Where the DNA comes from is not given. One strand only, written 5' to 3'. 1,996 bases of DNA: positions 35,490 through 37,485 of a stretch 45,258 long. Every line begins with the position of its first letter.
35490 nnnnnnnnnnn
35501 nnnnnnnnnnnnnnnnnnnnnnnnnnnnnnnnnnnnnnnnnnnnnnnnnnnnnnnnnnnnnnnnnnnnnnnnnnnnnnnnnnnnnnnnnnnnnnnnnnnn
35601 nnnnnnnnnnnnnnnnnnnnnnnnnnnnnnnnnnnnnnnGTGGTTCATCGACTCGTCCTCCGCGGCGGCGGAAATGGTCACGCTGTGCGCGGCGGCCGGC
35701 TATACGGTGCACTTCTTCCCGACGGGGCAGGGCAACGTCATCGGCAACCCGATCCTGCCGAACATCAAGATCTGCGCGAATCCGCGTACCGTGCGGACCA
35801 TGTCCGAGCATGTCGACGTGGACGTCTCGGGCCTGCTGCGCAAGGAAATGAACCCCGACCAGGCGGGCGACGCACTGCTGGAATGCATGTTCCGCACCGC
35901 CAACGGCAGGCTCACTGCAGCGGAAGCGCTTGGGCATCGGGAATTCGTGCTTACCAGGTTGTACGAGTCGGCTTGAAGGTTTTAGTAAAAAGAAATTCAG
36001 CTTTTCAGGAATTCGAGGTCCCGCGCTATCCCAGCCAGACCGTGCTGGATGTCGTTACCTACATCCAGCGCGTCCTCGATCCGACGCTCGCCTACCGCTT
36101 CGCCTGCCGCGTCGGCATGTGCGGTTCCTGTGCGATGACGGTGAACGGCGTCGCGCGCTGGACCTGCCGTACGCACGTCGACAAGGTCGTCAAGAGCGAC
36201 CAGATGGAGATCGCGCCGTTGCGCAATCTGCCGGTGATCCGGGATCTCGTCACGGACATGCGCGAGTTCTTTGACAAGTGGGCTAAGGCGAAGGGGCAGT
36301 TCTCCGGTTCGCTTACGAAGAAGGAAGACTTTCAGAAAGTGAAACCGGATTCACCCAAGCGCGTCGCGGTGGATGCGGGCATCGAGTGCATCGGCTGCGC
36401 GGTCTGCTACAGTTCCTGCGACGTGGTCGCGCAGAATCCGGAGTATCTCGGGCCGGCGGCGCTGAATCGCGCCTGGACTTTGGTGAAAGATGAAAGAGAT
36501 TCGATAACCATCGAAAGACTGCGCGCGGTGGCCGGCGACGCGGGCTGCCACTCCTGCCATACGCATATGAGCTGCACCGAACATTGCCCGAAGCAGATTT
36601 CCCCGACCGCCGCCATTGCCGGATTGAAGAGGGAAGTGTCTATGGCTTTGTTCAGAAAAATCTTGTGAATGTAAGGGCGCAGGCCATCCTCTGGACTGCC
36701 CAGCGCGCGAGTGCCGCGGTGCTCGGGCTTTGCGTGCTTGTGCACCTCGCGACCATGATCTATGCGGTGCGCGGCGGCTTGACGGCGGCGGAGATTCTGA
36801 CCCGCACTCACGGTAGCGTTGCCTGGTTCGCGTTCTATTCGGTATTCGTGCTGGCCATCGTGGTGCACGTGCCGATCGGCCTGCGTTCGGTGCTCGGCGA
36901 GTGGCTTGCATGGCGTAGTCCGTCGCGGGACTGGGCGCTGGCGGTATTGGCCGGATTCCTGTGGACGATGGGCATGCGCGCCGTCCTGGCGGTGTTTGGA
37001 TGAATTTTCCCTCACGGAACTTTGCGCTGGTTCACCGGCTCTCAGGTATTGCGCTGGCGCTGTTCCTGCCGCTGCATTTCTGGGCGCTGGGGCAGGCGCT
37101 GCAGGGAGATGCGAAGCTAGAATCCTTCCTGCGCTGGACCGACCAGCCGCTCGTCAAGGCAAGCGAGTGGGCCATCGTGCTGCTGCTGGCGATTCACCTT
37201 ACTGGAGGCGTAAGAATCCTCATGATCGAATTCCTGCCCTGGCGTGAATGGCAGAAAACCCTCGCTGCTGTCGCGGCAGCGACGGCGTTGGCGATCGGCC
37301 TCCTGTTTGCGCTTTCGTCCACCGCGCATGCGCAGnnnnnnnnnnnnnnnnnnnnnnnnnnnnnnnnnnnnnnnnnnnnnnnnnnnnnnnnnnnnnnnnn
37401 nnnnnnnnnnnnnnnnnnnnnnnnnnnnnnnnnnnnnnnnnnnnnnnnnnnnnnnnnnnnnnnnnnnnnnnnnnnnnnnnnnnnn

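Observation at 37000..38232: Respiratory cytochrome b anchor (SdhC-like) fused in frame to a periplasmic Bug/TctC solute-binding domain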

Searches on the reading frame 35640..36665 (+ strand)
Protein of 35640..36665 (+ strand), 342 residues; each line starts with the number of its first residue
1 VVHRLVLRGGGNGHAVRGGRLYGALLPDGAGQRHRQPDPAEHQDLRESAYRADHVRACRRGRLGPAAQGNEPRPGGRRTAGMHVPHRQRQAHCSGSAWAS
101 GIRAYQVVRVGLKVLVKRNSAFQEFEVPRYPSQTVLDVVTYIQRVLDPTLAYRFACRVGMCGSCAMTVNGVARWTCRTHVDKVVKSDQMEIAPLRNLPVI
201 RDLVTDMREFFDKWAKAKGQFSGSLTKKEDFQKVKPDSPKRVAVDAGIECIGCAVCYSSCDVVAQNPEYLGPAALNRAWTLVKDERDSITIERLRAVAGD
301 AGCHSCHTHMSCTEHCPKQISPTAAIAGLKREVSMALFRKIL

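Call 5: search_protein_families(library=pfam, proteins=[window:35640-36665:+], max_evalue=0.1)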
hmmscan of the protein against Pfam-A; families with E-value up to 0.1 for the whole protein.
window:35640-36665:+ (342 aa): 7 families
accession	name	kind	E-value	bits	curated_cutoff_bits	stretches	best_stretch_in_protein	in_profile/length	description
PF13085.11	Fer2_3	-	8.2e-28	97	27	1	119-211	15-106/107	2Fe-2S iron-sulfur cluster binding domain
PF13183.11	Fer4_8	-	4.1e-07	30.9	27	1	249-320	4-68/68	4Fe-4S dicluster domain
PF13534.11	Fer4_17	-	2.5e-06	28.4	22.2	1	249-321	1-61/61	4Fe-4S dicluster domain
PF13187.11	Fer4_9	-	0.0002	21.7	27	1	249-319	1-50/52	4Fe-4S dicluster domain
PF13237.11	Fer4_10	-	0.00096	19.5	25.5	1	249-317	8-53/53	4Fe-4S dicluster domain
PF12838.12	Fer4_7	-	0.0037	18.1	27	1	250-320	2-52/52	4Fe-4S dicluster domain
PF14697.11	Fer4_21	-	0.072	13.7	35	1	248-262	39-53/59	4Fe-4S dicluster domain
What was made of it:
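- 35973..36668 (+): SdhB-like iron-sulfur subunit. Probable TTG start overlapping the stop of the UxaA-like gene. Fer2_3 + Fer4_8 (call 5).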

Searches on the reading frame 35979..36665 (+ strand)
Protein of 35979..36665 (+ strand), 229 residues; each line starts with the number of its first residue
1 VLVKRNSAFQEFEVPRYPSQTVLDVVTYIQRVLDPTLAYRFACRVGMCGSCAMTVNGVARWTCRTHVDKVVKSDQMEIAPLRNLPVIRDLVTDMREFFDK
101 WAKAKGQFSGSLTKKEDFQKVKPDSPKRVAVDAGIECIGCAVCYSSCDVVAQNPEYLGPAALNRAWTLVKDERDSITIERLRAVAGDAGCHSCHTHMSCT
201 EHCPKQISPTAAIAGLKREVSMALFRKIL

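Call 32: search_protein_families(library=ncbifam, proteins=[window:35979-36665:+], max_evalue=0.001)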
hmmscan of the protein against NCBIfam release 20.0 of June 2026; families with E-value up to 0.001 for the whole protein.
window:35979-36665:+ (229 aa): 13 families
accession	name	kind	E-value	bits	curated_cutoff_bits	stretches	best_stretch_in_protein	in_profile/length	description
NF004616.0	PRK05950.1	subfamily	2e-59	200.6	228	1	5-220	19-233/238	succinate dehydrogenase iron-sulfur subunit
TIGR00384.1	dhsB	subfamily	3.3e-58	196.7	88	1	7-217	12-222/222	succinate dehydrogenase and fumarate reductase iron-sulfur protein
NF009226.0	PRK12576.1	equivalog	5.9e-55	186.8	344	1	5-219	22-236/317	succinate dehydrogenase/fumarate reductase iron-sulfur subunit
NF009051.0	PRK12385.1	equivalog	1.8e-47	161.9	333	1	7-223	22-235/244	succinate dehydrogenase/fumarate reductase iron-sulfur subunit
NF009227.0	PRK12577.1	equivalog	1.3e-44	152.3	349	1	5-220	14-238/330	succinate dehydrogenase/fumarate reductase iron-sulfur subunit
NF004898.0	PRK06259.1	equivalog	2.7e-37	128.5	385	1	5-216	10-212/488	fumarate reductase (CoM/CoB) subunit TfrB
NF009225.0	PRK12575.1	subfamily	3.3e-37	128.2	443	1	7-217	20-227/235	succinate dehydrogenase/fumarate reductase iron-sulfur subunit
NF010071.0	PRK13552.1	equivalog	4e-36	124.5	264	1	6-223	20-238/241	fumarate reductase iron-sulfur subunit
NF006391.0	PRK08640.1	equivalog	2.3e-34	118.4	244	1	36-228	57-247/254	succinate dehydrogenase iron-sulfur subunit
NF009052.0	PRK12386.1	equivalog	9.7e-32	110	256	1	7-220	17-231/255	succinate dehydrogenase/fumarate reductase iron-sulfur subunit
NF042952.1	MFR_FeS_SdhB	equivalog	2e-28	99.4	600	1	18-217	26-228/320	8-methylmenaquinol:fumarate reductase iron-sulfur subunit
NF005746.0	PRK07570.1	subfamily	9.5e-23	80.7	243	1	35-226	50-246/250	succinate dehydrogenase/fumarate reductase iron-sulfur subunit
NF008369.0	PRK11168.1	equivalog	8.6e-06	24.9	278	1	136-209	12-76/401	anaerobic glycerol-3-phosphate dehydrogenase subunit C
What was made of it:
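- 35973..36668 (+): TIGR00384 dhsB 196.7 bits, above its cut-off of 88 (call 32).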

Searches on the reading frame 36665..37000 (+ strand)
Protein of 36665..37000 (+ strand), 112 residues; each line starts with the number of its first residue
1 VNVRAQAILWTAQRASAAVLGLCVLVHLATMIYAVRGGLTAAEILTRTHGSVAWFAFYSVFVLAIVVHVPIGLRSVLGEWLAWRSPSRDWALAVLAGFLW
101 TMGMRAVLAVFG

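Call 5: search_protein_families(library=pfam, proteins=[window:36665-37000:+], max_evalue=0.1)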
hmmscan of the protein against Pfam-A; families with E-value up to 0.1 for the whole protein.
window:36665-37000:+ (112 aa): 1 family
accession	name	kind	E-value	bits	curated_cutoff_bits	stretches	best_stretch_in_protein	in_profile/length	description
PF01127.27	Sdh_cyt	-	2.4e-06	28.1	25.8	1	3-100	16-117/122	Succinate dehydrogenase/Fumarate reductase transmembrane subunit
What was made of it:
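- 36665..37003 (+): SdhD-like second anchor subunit (112 aa). GTG start in a GTGA overlap with sdhB; its stop overlaps ATG 37000. PF01127, 28.1 bits (call 5).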

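Call 32: search_protein_families(library=ncbifam, proteins=[window:36665-37000:+], max_evalue=0.001)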
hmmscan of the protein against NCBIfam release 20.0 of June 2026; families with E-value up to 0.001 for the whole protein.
window:36665-37000:+ (112 aa): 1 family
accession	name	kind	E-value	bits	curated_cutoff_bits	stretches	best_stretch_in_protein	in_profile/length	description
TIGR02968.1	succ_dehyd_anc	equivalog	0.00017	21.7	41.8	1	10-81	8-76/105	succinate dehydrogenase, hydrophobic membrane anchor protein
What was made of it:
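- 36665..37003 (+): TIGR02968 weak match (call 32).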

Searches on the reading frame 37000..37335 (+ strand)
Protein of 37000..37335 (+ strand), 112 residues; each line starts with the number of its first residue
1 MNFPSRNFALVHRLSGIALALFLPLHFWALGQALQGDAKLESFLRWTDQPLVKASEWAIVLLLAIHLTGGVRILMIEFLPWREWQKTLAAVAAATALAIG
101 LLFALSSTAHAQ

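Call 17: search_protein_representatives(protein=window:37000-37335:+)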
Query: 112 residues. Proteins with E-value up to 0.001 (for the whole library): 436; up to 1e-10: 191; up to 1e-30: 2. The best 150 are listed.
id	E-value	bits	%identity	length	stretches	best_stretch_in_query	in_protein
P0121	3.6e-37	143.1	65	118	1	2-106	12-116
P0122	5.5e-33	129.7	77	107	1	1-81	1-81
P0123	5.7e-29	116.8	70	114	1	25-106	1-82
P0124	4.8e-28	113.8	59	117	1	18-105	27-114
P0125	5.4e-28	113.6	54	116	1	10-107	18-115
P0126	9.4e-28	112.8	66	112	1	11-95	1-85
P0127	9.7e-28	112.8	57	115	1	9-108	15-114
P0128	2.7e-27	111.4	57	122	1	10-107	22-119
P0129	2.7e-27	111.4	63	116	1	2-84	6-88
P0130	9.1e-27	109.7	57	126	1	13-102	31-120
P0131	1.0e-26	109.5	54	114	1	3-106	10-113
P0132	1.7e-26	108.8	60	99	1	11-107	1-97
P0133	2.6e-26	108.2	58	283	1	9-103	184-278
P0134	3.8e-26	107.7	65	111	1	2-82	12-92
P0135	5.5e-25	103.9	53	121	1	5-105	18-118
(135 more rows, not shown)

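Call 51: search_solved_structures(query=window:37000-37335:+, max_evalue=1, show_alignments=2)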
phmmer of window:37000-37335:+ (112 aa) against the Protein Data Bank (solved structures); distinct sequences matched with E-value up to 1: 4.
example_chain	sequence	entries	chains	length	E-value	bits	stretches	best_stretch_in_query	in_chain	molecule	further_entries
1nek_C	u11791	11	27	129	4.9e-05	26.8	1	8-83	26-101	Succinate dehydrogenase cytochrome b-556 subunit | Succinate dehydrogenase cytochrome b556 subunit | Succinate dehydrogenase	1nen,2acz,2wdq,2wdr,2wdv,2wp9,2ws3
2wu2_C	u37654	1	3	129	0.0013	22.2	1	8-83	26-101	SUCCINATE DEHYDROGENASE CYTOCHROME B556 SUBUNIT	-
6lum_C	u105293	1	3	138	0.0026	21.3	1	10-99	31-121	Succinate dehydrogenase subunit C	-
8dfu_B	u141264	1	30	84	0.58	13.7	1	10-67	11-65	Pilin protein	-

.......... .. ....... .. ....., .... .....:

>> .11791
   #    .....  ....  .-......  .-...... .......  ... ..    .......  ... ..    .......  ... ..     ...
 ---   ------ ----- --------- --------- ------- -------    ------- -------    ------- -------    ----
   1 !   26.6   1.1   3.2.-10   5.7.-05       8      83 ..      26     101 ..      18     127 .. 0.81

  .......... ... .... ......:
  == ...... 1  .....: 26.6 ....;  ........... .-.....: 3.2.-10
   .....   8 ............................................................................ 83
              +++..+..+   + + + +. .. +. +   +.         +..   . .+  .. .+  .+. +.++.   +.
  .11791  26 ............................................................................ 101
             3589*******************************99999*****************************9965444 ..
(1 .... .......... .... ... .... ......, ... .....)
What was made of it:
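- Checked: Under it His66 aligns with chain residue 84 of 1nek_C; in 2wu2_C, whose sequence differs there, that residue is Met (call 51).
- E. coli SdhC has Met at the aligned position, so Met there needs no special explanation (call 51).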
